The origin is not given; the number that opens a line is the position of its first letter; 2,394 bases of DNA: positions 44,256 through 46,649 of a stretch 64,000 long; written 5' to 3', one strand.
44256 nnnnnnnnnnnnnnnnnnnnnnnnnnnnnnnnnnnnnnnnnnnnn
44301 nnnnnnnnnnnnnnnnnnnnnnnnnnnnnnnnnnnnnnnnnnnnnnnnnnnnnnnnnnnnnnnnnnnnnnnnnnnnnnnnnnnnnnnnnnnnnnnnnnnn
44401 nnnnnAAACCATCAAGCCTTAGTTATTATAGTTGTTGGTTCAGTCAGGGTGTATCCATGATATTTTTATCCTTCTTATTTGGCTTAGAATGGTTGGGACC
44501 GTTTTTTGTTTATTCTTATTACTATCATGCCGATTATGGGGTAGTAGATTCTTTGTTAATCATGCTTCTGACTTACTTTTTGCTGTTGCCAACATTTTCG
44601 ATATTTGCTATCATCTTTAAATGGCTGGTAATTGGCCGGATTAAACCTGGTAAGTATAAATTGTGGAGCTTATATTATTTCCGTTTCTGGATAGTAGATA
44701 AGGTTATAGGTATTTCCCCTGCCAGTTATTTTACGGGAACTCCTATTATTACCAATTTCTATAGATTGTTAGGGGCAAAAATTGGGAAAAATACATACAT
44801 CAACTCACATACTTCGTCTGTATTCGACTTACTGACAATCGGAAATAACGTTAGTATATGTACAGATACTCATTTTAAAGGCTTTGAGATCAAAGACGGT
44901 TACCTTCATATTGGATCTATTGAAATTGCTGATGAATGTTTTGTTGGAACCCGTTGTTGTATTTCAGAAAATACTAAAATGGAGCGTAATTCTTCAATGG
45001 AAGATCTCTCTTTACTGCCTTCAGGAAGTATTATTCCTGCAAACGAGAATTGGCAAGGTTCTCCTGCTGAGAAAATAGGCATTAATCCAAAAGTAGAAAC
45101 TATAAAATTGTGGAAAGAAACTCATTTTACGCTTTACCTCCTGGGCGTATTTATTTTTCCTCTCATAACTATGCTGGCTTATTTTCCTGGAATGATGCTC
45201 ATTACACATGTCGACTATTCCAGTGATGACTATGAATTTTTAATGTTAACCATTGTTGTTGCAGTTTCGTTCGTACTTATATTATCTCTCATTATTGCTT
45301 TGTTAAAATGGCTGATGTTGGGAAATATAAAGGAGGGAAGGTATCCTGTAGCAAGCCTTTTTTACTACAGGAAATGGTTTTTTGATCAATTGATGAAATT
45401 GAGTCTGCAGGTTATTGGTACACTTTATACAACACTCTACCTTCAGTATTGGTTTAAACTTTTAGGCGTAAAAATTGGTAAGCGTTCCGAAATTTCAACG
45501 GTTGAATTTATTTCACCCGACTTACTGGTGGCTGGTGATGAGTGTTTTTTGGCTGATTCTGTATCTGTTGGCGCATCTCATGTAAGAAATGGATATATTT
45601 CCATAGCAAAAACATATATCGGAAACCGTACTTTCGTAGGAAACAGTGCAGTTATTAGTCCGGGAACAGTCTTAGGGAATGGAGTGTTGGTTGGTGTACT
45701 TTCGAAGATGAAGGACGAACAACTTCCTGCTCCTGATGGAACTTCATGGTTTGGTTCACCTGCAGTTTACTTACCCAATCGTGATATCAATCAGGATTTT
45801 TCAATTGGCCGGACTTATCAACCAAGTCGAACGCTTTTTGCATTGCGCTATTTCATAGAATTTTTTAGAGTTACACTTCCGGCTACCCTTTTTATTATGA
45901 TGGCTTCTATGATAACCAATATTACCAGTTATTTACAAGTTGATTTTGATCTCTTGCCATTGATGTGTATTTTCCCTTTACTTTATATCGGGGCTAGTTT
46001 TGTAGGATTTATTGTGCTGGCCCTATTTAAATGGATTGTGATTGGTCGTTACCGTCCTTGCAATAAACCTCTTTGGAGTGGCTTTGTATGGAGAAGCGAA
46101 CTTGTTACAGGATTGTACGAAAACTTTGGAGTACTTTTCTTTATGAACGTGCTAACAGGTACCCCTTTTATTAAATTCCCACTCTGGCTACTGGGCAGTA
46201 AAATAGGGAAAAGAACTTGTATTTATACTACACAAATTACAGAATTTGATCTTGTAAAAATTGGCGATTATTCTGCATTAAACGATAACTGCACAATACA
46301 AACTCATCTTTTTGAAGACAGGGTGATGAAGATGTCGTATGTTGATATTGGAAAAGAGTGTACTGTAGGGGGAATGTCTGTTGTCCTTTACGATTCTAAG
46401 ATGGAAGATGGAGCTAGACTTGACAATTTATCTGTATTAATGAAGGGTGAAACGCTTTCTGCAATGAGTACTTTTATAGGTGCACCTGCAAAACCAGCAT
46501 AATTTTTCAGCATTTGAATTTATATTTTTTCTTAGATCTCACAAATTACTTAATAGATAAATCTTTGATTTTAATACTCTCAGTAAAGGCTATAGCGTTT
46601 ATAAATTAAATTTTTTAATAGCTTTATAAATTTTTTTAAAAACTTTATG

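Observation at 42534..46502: Epsilon-poly-lysine-synthetase-type (Pls-like) membrane NRPS in an AT-rich Bacteroidota genome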

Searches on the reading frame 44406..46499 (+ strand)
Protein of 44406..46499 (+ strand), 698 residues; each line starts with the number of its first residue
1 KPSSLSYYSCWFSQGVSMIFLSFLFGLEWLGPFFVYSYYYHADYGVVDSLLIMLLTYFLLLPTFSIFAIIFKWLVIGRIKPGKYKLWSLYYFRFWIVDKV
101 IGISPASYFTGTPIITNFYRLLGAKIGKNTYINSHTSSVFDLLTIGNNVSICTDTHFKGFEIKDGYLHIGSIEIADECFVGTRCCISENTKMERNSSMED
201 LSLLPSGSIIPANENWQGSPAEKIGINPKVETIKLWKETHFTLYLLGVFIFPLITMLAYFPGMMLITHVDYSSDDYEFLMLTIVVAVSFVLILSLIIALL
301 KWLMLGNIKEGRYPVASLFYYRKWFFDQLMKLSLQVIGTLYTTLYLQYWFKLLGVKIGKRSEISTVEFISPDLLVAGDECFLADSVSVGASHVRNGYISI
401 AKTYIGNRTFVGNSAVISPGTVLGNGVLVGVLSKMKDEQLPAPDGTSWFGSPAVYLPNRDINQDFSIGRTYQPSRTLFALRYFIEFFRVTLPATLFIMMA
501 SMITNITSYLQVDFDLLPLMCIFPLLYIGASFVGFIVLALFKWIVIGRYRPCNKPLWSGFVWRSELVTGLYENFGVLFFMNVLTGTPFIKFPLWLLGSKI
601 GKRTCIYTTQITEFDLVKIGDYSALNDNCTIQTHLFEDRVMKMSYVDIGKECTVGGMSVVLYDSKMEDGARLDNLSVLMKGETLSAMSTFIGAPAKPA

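Call 23: search_solved_structures(query=window:44406-46499:+, max_evalue=10)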
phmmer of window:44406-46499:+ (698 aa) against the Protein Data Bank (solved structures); distinct sequences matched with E-value up to 10: 66 (the best 60 are shown).
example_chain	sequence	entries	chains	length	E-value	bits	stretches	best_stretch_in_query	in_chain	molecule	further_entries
7ar9_z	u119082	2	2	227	5.1e-06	28.5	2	174-225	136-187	CA3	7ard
7ar7_x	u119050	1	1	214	2e-05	26.5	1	165-245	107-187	Gamma carbonic anhydrase-like 2, mitochondrial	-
7aqq_x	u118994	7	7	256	2.8e-05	26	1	165-245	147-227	Gamma carbonic anhydrase-like 2, mitochondrial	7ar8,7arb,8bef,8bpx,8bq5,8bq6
7tgh_C2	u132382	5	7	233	3.1e-05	25.9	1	125-237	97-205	Gamma-carbonic anhydrase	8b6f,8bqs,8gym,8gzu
7a23_o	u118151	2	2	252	7e-05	24.7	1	165-245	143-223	CAL1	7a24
6x89_L2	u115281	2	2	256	0.00016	23.5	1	152-224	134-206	gamma carbonic anhydrase-like 2, mitochondrial | NDUCAL2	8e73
7tgh_C1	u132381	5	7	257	0.00024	23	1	170-222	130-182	Gamma-carbonic anhydrase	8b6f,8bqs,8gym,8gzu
3ixc_A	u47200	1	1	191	0.0003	22.6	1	174-238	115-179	Hexapeptide transferase family protein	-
7ar9_x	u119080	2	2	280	0.00032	22.5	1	169-237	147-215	CAL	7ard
5ux9_A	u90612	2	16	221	0.00046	22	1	306-433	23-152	Chloramphenicol acetyltransferase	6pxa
7ar9_y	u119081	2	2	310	0.0013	20.6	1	171-224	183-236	CA2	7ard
8iuf_G1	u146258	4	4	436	0.002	19.9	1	385-459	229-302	NDUCA1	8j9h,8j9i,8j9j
7tgh_C3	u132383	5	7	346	0.0032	19.2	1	168-228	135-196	Transcription factor apfi protein, putative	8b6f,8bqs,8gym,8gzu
9f5x_u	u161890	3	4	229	0.0091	17.7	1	144-224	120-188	CAG1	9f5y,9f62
1ocx_A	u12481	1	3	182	0.013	17.2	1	376-433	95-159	MALTOSE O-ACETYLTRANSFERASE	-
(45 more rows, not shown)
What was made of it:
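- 44631..45116 (+): Unit 1 soluble part (C1), aa 700-861: KW..G motif, helices, left-handed beta-helix. Weak PDB hits to hexapeptide proteins (call 23).
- Closest known: Hexapeptide-repeat. Same: Weak sequence hits also exist (call 23).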

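Call 37: predict_structure(alignment_id=A1)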
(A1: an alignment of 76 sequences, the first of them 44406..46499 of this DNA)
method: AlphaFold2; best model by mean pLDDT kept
length: 698 residues; sequences in the alignment: 76
mean_pLDDT: 84.2   pTM: 0.87
mean pLDDT of the five models: 84.2, 77.4, 77.0, 76.2, 73.7
residues with pLDDT >= 90: 268; 70-90: 358; 50-70: 63; < 50: 9
segments of 3 or more residues with pLDDT < 50: 337-343
pLDDT, mean of each block of 10 residues (from residue 1): 82 93 83 78 80 84 92 96 93 95 87 94 96 91 97 92 92 97 94 96 94 94 91 87 85 70 72 68 74 82 86 90 85 54 58 79 59 79 67 87 86 80 86 82 83 67 62 70 72 81 78 81 88 92 91 81 81 83 92 94 92 90 92 76 91 93 92 90 89 83
secondary structure, 60 per line:
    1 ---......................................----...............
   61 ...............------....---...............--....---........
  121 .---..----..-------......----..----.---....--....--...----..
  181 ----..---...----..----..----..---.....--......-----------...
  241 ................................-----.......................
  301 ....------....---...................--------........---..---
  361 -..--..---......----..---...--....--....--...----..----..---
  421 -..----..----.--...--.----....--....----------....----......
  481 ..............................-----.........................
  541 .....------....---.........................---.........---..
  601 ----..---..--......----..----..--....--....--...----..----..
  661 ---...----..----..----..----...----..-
elements in order (helices of 4 or more, strands of 3 or more residues): H4-41 H46-75 E82-85 H89-103 H106-109 H113-121 E143-145 E160-163 E166-169 E172-174 E190-192 E214-218 E221-226 H238-272 H278-304 E311-314 H318-336 H345-352 E374-376 E386-388 E391-394 E397-400 E403-405 E447-450 E453-456 H467-470 H475-510 H516-545 E552-555 H559-583 H587-595 E617-619 E634-637 E640-643 E646-648 E664-666 E689-691
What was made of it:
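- On Pls/PosA family (cationic homo-poly-amino-acid synthetases): The AF2 model has six helices of 27-38 residues (call 37). Three beta-helices in the model (call 37).
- Checked: The model shows six long helices in three pairs, each pair followed by a beta-helix (call 37).
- The AF2 model has pLDDT 84.2 and pTM 0.87, with six long helices and three beta-helices (call 37).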

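Call 39: fold_search(model_id=the predicted structure, library=pdb)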
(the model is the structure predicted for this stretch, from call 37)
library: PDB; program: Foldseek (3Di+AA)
matches with E <= 10: 491; with E <= 0.001: 41
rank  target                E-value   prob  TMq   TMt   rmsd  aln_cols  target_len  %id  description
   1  8b6f_AK               1.6e-05  1.00  0.13  0.35   9.0       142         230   22  Cryo-EM structure of NADH:ubiquinone oxidoreductase (complex-I) from respiratory supercomplex of Tetrahymena thermoph (released 2023-03-29)
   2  3hjj_A                1.1e-04  1.00  0.15  0.50   3.7       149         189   13  Crystal Structure of Maltose O-acetyltransferase from Bacillus anthracis (released 2009-06-02)
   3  7tgh_C2               1.4e-04  1.00  0.11  0.35   8.2       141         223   23  Cryo-EM structure of respiratory super-complex CI+III2 from Tetrahymena thermophila (released 2022-04-06)
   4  7ar9_z                1.4e-04  1.00  0.13  0.36   8.5       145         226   19  Cryo-EM structure of Polytomella Complex-I (membrane arm) (released 2021-12-08)
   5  8b6f_AM               1.5e-04  1.00  0.12  0.33   9.7       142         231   22  Cryo-EM structure of NADH:ubiquinone oxidoreductase (complex-I) from respiratory supercomplex of Tetrahymena thermoph (released 2023-03-29)
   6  7ar9_y                1.6e-04  1.00  0.12  0.26   9.0       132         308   23  Cryo-EM structure of Polytomella Complex-I (membrane arm) (released 2021-12-08)
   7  7tgh_C1               1.9e-04  1.00  0.11  0.30  10.0       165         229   18  Cryo-EM structure of respiratory super-complex CI+III2 from Tetrahymena thermophila (released 2022-04-06)
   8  8gym_G2               2.1e-04  1.00  0.11  0.34   8.1       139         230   23  Cryo-EM structure of Tetrahymena thermophila respiratory mega-complex MC IV2+(I+III2+II)2 (released 2023-06-14)
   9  4n6b_E                2.5e-04  1.00  0.13  0.35  14.8       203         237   13  Soybean Serine Acetyltransferase Complexed with CoA (released 2013-11-13)
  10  3srt_B                2.6e-04  1.00  0.15  0.51  10.2       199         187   14  The crystal structure of a maltose O-acetyltransferase from Clostridium difficile 630 (released 2011-08-03)
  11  3ect                  2.9e-04  1.00  0.16  0.56   7.8       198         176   12  Crystal Structure of the Hexapeptide-Repeat Containing-Acetyltransferase VCA0836 from Vibrio cholerae (released 2008-09-16)
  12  4egg_C                3.0e-04  1.00  0.12  0.38  12.5       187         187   16  Computationally Designed Self-assembling tetrahedron protein, T310 (released 2012-05-30)
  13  8vr7_D                3.2e-04  1.00  0.12  0.45   4.6       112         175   22  crystal structure of the Pcryo_0619 N-acetyltransferase from Psychrobacter cryohalolentis K5 int he presence of acetyl (released 2024-01-31)
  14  3hjj_C                3.2e-04  1.00  0.17  0.55   3.8       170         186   10  Crystal Structure of Maltose O-acetyltransferase from Bacillus anthracis (released 2009-06-02)
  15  9f5x_u                3.5e-04  1.00  0.13  0.35   4.1       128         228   20  Structure of the Chlamydomonas reinhardtii respiratory supercomplex I1 III2 IV2 (released 2025-03-12)
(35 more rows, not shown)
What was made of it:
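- On Pls/PosA family (cationic homo-poly-amino-acid synthetases): Foldseek hits to LbH acetyltransferases (call 39).
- Closest known: Hexapeptide-repeat. Same: Foldseek E is 1e-4 to 1e-5, and TM-score normalised to the target is up to 0.59 (call 39).
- Its Foldseek hits are hexapeptide acetyltransferases and gamma-carbonic anhydrases (call 39).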

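Call 59: search_protein_representatives(protein=window:44406-46499:+)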
Query: 698 residues. Proteins with E-value up to 0.001 (for the whole library): 3911; up to 1e-10: 2053; up to 1e-30: 713. The best 150 are listed.
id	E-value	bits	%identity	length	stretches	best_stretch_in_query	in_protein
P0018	0.0e+00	1181.3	73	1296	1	1-696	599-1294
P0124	5.2e-202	689.6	46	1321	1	2-696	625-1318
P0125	2.7e-193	660.8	44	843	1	2-698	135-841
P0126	2.3e-183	627.9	42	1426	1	3-697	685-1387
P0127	1.3e-178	612.2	42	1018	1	24-698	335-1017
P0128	4.8e-177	607.1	42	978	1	8-697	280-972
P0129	1.0e-176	606.0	42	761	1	13-696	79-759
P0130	2.1e-175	601.6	42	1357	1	6-696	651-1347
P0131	1.4e-174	598.9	43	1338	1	3-696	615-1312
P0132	1.9e-174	598.5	43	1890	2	242-697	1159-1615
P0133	1.2e-173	595.9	43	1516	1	5-695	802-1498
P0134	1.0e-168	579.5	41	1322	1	10-695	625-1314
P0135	6.0e-165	567.1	40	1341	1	10-697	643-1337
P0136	4.2e-163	561.0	38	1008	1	1-697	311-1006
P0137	4.2e-163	561.0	41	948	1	26-696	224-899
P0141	1.5e-159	549.3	39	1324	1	2-696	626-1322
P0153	5.5e-153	527.5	39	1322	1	3-695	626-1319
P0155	3.1e-152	525.0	41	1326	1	43-696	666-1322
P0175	3.4e-141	488.5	37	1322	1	5-696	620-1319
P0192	1.6e-133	463.2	36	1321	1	7-697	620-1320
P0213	6.1e-125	434.8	36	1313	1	10-686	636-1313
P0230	7.2e-121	421.4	34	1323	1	52-695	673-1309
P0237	1.3e-118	413.9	39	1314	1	49-696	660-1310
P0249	1.4e-110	387.4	33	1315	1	5-696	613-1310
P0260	4.6e-106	372.4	34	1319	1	40-697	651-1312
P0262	9.5e-105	368.1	34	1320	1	31-695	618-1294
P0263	9.5e-105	368.1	35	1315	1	44-697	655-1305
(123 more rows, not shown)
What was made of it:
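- The Bacteroidia clade is below 47% identical to everything else in the C-terminal domain (call 59).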

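Call 60: list_cluster_members(proteins=[P0260, P0262, P0263, P0249, P0237, P0230, P0213, P0192, P0175, P0124])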
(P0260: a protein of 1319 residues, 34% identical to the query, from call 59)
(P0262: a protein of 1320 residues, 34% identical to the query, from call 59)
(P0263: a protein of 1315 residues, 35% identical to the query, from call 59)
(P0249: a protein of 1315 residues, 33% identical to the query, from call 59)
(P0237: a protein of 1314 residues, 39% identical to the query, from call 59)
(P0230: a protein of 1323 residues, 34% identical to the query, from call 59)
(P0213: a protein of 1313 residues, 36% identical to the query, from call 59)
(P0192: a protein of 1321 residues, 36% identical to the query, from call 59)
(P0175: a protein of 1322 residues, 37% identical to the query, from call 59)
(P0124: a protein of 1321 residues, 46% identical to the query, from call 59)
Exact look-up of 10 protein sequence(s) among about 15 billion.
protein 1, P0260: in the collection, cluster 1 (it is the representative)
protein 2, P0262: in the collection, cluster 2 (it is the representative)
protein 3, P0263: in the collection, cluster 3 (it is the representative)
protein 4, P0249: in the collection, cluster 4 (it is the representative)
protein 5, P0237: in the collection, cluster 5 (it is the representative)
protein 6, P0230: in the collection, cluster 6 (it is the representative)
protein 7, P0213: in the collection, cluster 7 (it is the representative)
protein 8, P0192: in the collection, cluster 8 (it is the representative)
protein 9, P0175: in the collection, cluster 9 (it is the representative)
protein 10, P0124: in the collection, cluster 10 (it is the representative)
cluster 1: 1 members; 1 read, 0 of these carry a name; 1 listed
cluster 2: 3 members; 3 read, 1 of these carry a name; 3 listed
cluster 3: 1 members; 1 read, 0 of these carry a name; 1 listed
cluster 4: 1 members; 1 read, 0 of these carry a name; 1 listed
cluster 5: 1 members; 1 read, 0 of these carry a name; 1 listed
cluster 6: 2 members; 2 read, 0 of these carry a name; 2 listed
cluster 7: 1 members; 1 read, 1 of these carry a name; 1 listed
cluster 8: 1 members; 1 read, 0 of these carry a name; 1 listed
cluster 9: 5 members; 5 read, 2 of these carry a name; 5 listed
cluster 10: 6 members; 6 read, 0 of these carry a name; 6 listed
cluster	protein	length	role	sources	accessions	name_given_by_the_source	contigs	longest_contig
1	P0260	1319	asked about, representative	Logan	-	-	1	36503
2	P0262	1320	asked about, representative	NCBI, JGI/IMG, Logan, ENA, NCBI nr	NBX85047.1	MAG: amino acid adenylation domain-containing protein [Gammaproteobacteria bacterium] | amino acid adenylation domain-containing protein [Gammaproteobacteria bacterium]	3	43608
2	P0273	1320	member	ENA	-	-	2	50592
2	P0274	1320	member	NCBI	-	-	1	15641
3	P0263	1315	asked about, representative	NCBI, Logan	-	-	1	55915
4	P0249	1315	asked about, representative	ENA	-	-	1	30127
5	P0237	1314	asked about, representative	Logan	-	-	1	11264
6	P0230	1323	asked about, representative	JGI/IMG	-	-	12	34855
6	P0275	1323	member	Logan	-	-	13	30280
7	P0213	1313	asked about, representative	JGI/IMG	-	non-ribosomal peptide synthetase-like protein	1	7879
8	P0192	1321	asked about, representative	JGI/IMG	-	-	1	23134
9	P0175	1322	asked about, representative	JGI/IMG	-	non-ribosomal peptide synthetase-like protein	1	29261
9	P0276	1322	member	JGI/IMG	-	non-ribosomal peptide synthetase-like protein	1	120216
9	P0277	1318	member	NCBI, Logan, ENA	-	-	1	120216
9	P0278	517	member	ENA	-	-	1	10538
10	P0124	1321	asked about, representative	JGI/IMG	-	-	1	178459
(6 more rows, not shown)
